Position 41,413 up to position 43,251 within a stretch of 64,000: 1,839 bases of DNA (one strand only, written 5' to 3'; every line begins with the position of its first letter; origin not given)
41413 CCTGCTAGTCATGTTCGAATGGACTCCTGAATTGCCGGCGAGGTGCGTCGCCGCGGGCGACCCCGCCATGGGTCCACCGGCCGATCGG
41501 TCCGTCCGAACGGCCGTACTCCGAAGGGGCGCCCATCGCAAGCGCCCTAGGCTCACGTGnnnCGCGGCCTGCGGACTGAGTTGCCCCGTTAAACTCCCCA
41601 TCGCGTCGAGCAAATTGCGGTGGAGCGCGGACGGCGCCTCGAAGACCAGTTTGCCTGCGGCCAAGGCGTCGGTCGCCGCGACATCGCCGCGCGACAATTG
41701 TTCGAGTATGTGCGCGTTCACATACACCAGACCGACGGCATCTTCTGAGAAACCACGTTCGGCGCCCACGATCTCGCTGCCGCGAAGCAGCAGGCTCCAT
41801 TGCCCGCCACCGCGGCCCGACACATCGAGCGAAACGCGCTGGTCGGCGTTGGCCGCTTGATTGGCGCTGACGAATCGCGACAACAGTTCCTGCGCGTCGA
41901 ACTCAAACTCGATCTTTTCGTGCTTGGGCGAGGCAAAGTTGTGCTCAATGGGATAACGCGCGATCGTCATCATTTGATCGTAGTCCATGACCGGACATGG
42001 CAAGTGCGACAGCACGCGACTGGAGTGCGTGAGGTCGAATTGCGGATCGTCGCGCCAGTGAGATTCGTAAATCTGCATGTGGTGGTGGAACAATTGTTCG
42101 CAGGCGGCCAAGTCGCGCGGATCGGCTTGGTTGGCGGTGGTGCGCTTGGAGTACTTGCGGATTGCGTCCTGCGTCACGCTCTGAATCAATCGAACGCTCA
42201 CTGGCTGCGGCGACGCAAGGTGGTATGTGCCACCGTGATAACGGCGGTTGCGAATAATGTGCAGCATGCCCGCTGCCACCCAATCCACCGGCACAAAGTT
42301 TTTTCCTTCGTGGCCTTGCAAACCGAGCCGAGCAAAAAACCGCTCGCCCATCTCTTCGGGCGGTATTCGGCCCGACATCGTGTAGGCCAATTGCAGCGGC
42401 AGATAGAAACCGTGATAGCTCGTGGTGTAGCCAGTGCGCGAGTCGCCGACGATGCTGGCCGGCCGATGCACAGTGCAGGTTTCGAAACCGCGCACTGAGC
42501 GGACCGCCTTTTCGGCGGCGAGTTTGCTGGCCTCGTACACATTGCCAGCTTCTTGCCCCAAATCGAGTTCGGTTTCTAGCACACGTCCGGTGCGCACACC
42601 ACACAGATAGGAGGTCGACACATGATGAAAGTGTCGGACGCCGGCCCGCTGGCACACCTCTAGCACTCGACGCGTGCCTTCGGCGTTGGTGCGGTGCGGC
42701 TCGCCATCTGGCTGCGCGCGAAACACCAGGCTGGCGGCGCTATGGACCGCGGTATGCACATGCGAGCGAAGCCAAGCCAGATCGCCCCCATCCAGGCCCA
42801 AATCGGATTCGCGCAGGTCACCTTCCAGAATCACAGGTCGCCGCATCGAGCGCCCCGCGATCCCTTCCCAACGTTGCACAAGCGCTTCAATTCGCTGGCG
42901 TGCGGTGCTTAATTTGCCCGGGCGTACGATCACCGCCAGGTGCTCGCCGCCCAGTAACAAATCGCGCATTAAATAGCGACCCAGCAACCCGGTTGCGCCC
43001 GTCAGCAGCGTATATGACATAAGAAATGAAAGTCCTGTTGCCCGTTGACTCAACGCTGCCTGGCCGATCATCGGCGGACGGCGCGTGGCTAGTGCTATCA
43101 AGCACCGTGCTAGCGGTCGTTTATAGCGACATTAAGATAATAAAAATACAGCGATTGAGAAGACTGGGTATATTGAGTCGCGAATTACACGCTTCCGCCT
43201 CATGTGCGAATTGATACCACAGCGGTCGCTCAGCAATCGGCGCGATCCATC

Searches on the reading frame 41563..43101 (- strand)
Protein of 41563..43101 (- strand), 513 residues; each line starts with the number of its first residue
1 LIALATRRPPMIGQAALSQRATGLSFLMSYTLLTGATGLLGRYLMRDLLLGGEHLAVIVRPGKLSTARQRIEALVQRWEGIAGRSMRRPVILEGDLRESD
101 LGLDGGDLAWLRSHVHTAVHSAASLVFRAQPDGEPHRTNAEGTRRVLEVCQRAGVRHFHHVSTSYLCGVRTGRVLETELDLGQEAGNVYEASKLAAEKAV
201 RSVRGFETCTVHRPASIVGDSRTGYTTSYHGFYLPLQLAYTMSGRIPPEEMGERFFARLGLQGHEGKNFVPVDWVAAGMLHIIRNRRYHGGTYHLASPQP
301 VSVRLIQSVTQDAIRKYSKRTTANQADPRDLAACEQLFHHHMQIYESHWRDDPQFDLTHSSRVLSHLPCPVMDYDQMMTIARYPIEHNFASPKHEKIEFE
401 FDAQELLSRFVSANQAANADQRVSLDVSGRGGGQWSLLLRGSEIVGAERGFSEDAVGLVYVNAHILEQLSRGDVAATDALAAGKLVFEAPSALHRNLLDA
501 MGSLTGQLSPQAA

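Call 13: search_protein_families(library=pfam, proteins=[window:41563-43101:-], max_evalue=0.001)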
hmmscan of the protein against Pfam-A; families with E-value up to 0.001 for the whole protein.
window:41563-43101:- (513 aa): 6 families
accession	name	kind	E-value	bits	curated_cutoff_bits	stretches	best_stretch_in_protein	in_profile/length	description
PF07993.18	NAD_binding_4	-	4.2e-40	138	20.1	1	33-277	1-256/258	Male sterility protein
PF01370.27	Epimerase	-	4.3e-16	59.5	20.9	1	32-224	2-177/240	NAD dependent epimerase/dehydratase family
PF16363.11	GDP_Man_Dehyd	-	3.7e-09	36.9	27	1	32-204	1-168/332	GDP-mannose 4,6 dehydratase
PF01073.25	3Beta_HSD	-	6.2e-09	35.7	22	1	33-228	2-192/280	3-beta hydroxysteroid dehydrogenase/isomerase family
PF04321.23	RmlD_sub_bind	-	1.9e-06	27.6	27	1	134-225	73-159/287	RmlD substrate binding domain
PF13460.12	NAD_binding_10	-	2.1e-05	24.9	27.2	0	116-228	55-157/184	NAD(P)H-binding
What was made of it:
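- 41560..43101 (-): Thioester-reductase / fatty-acyl-reductase-type gene immediately upstream. It is the likely chain-release enzyme. PF07993 E 4e-40 (call 13).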

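Call 71: search_protein_families(library=ncbifam, proteins=[window:41563-43101:-], max_evalue=0.001)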
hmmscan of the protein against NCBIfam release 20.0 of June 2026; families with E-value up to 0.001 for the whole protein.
window:41563-43101:- (513 aa): 13 families
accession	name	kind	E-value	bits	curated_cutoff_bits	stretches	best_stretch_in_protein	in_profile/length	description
NF005539.0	PRK07201.1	equivalog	5.5e-41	141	549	1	32-315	4-267/657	SDR family oxidoreductase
TIGR01746.1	Thioester-redct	subfamily_domain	3.9e-31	108.6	213.35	1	31-304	2-271/371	thioester reductase domain-containing protein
NF038078.1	NRPS_MxcG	equivalog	5.2e-13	47.2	2300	1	30-300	1084-1340/1442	myxochelin non-ribosomal peptide synthetase MxcG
NF052578.1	StrlDmthSdmBMthl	equivalog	3.4e-10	40.2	600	1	31-219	3-171/328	sterol demethylase protein SdmB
TIGR03443.1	alpha_am_amid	equivalog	3.9e-10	37.8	1030.1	1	32-226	976-1189/1390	L-aminoadipate-semialdehyde dehydrogenase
NF041592.1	carboxyl_red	equivalog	7.5e-10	37.1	1300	1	31-164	767-908/1160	carboxylic acid reductase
TIGR03466.1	HpnA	hypoth_equivalog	2.3e-09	36.6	367.65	1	31-204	3-156/327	hopanoid-associated sugar epimerase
NF047350.1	aureusi_NRPS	equivalog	5.5e-06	23.5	2500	1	30-197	2029-2194/2373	aureusimine non-ribosomal peptide synthetase AusA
TIGR01214.1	rmlD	equivalog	1.2e-05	24.6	224.05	1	32-219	3-152/285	dTDP-4-dehydrorhamnose reductase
TIGR04180.1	EDH_00030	hypoth_equivalog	3.9e-05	22.9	475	1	32-216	2-174/297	NAD-dependent 4,6-dehydratase LegB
NF042422.1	oxyalk_red_OleD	equivalog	8.3e-05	22.1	580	0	132-219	79-170/329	2-alkyl-3-oxoalkanoate reductase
TIGR01179.1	galE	equivalog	0.0001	21.2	262.3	1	32-204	3-160/332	UDP-glucose 4-epimerase GalE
TIGR01777.1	yfcH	hypoth_equivalog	0.00055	19.6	207.35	0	32-68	2-38/292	TIGR01777 family oxidoreductase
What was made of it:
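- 41560..43101 (-): TIGR01746 thioester reductase domain E 4e-31 (call 71).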
